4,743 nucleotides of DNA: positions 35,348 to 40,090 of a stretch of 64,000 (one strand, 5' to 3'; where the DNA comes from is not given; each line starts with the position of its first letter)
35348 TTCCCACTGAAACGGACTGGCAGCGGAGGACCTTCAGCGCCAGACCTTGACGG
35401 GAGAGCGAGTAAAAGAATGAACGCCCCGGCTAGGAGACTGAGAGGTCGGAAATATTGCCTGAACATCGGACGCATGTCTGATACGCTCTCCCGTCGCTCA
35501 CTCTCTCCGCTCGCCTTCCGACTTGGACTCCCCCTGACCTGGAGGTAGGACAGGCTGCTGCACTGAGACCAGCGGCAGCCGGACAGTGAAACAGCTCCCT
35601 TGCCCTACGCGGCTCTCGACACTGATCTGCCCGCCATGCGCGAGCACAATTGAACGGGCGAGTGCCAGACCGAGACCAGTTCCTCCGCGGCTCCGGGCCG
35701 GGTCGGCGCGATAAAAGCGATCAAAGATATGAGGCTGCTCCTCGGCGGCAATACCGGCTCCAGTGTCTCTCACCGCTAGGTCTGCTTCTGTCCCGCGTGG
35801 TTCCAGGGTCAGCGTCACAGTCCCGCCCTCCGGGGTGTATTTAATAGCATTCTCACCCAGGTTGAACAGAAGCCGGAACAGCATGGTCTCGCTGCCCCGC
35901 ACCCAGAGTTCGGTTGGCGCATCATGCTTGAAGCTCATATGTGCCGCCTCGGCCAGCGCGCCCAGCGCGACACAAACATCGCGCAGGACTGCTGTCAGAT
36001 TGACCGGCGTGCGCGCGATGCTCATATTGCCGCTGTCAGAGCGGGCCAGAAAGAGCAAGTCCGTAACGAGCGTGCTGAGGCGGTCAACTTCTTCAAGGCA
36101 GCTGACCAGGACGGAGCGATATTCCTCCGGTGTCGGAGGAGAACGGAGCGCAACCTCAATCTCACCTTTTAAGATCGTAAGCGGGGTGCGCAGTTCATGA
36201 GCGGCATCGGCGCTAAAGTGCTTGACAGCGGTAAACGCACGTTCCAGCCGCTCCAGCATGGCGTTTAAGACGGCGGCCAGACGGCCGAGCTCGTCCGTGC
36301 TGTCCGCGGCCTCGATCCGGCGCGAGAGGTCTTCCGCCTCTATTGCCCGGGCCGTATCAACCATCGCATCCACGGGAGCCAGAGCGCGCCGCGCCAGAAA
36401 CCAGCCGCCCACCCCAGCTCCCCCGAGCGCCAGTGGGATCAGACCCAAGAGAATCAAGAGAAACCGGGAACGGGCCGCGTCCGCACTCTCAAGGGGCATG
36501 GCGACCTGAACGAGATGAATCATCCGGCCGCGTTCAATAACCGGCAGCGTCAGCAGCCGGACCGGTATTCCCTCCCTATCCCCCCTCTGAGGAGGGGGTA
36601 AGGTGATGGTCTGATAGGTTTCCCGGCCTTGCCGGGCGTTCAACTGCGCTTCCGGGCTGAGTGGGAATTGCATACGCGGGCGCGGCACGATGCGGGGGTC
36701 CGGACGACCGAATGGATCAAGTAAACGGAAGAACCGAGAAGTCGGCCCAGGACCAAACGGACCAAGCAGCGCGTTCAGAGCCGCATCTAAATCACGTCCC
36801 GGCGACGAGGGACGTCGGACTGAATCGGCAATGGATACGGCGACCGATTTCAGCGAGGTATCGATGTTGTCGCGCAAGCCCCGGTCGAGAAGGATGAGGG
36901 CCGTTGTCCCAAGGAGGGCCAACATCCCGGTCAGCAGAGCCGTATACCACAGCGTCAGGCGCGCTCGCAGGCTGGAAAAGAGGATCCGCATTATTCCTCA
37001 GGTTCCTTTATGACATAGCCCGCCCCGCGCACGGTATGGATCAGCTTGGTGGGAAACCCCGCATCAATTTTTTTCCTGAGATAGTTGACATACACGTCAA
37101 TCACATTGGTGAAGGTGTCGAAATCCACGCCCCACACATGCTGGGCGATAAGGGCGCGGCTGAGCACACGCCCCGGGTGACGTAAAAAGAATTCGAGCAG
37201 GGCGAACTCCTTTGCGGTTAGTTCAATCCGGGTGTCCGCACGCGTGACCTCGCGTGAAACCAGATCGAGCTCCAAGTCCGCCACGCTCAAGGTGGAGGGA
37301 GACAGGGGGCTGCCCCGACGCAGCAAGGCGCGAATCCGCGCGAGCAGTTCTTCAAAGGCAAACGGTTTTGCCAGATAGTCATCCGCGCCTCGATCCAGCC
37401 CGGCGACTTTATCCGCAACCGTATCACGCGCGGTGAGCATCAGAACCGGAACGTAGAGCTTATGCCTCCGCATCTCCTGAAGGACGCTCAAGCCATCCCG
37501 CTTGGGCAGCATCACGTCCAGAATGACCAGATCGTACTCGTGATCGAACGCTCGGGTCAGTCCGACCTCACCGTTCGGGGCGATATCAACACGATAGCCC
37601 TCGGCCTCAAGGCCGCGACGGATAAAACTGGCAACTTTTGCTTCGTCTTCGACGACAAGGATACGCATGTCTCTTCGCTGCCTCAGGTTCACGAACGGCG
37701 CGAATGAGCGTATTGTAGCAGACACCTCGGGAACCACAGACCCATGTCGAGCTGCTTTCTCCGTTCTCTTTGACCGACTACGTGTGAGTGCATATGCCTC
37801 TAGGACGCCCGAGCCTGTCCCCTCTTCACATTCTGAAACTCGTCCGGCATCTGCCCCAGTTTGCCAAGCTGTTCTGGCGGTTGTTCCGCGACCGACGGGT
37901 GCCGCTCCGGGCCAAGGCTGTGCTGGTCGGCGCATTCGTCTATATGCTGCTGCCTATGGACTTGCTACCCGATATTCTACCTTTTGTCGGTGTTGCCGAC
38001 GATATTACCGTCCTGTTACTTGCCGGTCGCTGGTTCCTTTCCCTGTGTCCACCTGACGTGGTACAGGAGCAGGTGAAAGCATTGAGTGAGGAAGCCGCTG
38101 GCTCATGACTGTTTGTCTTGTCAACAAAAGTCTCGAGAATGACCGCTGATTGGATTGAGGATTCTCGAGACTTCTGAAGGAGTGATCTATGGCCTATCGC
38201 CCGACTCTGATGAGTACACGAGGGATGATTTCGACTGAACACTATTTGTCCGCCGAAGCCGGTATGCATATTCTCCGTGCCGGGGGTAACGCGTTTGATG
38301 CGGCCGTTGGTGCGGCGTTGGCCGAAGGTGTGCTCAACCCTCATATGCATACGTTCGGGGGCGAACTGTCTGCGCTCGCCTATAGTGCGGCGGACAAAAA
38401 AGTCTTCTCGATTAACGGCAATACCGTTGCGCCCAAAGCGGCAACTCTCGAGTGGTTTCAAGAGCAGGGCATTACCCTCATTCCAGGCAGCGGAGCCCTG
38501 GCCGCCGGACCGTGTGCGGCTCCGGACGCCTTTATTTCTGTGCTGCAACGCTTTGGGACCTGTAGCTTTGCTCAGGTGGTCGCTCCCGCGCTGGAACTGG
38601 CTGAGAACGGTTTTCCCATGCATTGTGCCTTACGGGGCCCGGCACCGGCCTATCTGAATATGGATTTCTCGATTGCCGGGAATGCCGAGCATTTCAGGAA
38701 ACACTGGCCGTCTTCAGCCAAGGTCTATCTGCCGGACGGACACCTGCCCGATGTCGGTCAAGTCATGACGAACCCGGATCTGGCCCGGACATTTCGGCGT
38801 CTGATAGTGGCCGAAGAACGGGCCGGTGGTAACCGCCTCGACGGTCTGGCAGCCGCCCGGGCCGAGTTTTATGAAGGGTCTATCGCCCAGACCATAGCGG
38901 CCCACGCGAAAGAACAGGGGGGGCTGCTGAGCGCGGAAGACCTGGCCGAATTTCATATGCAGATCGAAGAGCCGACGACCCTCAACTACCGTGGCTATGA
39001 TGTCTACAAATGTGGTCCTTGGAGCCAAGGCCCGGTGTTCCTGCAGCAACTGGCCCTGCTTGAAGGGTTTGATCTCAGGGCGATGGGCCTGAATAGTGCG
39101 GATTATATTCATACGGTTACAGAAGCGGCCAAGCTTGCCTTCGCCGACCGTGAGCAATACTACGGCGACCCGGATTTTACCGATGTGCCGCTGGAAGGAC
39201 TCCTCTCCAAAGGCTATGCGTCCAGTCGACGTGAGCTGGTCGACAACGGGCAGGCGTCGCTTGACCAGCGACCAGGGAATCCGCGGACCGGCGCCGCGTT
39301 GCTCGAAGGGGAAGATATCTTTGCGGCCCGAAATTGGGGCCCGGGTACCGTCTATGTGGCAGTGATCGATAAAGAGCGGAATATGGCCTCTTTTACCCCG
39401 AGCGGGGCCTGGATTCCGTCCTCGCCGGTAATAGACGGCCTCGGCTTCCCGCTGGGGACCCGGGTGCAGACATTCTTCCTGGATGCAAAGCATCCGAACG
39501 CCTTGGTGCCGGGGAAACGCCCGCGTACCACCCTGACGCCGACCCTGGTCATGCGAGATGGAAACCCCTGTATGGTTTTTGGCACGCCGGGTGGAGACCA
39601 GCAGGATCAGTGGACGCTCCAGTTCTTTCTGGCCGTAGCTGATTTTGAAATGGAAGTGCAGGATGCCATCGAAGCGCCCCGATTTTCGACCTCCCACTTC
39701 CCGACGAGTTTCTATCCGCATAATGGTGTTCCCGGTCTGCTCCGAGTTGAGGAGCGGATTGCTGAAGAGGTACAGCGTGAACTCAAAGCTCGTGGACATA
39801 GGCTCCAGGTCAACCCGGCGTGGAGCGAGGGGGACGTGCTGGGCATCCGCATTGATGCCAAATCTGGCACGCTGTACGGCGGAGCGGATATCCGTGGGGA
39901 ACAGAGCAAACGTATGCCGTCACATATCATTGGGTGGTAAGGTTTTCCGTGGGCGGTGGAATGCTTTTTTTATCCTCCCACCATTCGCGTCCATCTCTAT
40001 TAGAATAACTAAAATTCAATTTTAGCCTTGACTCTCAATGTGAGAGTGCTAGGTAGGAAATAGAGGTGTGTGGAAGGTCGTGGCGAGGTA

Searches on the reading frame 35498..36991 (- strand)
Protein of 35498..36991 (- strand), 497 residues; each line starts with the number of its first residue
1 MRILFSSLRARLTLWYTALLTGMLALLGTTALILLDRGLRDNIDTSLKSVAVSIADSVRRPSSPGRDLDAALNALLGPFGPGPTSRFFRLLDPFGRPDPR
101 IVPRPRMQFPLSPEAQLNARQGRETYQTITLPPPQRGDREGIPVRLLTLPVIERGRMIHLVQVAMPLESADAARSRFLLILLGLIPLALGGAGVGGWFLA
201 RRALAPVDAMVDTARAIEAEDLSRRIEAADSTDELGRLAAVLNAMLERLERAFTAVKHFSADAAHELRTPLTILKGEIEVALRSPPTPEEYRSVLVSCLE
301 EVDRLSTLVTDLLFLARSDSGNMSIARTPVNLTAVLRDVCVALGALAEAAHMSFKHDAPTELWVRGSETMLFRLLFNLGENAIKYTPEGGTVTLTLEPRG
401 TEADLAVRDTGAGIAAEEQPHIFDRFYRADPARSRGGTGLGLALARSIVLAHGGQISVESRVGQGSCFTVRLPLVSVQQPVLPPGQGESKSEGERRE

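Call 37: search_protein_families(library=pfam, proteins=[window:35498-36991:-], max_evalue=0.0001)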
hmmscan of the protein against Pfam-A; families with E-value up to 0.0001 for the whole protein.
window:35498-36991:- (497 aa): 3 families
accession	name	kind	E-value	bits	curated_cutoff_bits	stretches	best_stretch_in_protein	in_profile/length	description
PF02518.31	HATPase_c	-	1.1e-29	103.6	26.4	1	367-474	2-109/111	Histidine kinase-, DNA gyrase B-, and HSP90-like ATPase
PF00512.31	HisKA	-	4.3e-16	59.1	26.9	1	257-321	3-66/66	His Kinase A (phospho-acceptor) domain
PF00672.30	HAMP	-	4.3e-13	49.8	25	1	198-250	1-52/53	HAMP domain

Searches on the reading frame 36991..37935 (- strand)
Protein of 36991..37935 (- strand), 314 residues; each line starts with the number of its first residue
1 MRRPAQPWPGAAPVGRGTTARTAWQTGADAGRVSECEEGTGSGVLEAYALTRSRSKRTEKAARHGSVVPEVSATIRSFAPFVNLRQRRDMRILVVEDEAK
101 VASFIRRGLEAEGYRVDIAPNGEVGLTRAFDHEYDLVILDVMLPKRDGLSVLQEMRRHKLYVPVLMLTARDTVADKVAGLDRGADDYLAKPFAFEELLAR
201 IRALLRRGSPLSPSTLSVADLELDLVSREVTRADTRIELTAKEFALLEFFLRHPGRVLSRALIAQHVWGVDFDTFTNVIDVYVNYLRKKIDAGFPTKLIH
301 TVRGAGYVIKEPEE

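Call 37: search_protein_families(library=pfam, proteins=[window:36991-37935:-], max_evalue=0.0001)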
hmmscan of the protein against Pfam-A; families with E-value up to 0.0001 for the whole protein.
window:36991-37935:- (314 aa): 2 families
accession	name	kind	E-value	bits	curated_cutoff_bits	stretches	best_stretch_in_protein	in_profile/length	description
PF00072.30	Response_reg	-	5.5e-29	101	30.2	1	92-202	1-111/111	Response regulator receiver domain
PF00486.34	Trans_reg_C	-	1.2e-26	93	26.2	1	235-308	2-76/77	Transcriptional regulatory protein, C terminal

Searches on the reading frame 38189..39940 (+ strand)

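Call 37: search_protein_families(library=pfam, proteins=[window:38189-39940:+], max_evalue=0.0001)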
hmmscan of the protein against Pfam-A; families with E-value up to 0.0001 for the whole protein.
window:38189-39940:+ (583 aa): 1 family
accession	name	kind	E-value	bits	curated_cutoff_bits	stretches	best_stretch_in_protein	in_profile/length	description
PF01019.26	G_glu_transpept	-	1.2e-125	420.7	27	1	27-571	2-511/512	Gamma-glutamyltranspeptidase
